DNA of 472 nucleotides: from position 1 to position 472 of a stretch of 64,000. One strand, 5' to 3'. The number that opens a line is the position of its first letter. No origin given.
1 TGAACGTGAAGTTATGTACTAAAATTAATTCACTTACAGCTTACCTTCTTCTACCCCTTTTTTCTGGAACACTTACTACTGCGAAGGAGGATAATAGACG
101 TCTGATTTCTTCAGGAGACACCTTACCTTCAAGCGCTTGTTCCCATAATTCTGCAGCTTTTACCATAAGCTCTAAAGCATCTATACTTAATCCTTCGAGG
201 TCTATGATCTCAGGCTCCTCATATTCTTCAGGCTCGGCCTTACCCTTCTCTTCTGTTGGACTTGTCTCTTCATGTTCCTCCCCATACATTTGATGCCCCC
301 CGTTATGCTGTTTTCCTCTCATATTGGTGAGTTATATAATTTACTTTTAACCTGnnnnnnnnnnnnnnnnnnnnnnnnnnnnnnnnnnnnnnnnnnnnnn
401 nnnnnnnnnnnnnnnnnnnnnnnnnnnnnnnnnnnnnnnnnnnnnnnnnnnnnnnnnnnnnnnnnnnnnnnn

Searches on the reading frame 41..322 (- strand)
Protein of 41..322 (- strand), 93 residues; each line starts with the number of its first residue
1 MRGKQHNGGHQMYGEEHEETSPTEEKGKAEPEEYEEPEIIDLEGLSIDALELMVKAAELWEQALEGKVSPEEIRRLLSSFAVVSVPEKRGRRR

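Call 3: search_protein_families(library=pfam, proteins=[window:41-322:-], max_evalue=0.01)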
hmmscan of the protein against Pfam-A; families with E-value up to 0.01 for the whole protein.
window:41-322:- (93 aa): 1 family
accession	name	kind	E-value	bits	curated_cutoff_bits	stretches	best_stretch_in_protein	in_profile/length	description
PF12136.13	RNA_pol_Rpo13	-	2.4e-05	24.6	25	1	32-68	7-43/43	RNA polymerase Rpo13 subunit HTH domain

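Call 4: search_protein_families(library=ncbifam, proteins=[window:41-322:-], max_evalue=0.01)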
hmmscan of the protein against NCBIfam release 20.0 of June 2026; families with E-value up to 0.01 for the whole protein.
window:41-322:- (93 aa): 1 family
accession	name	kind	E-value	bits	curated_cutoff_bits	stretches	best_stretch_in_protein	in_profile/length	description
NF046031.1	AntRepSinIBacil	equivalog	0.0031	17.5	80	1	51-77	10-36/58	anti-repressor SinI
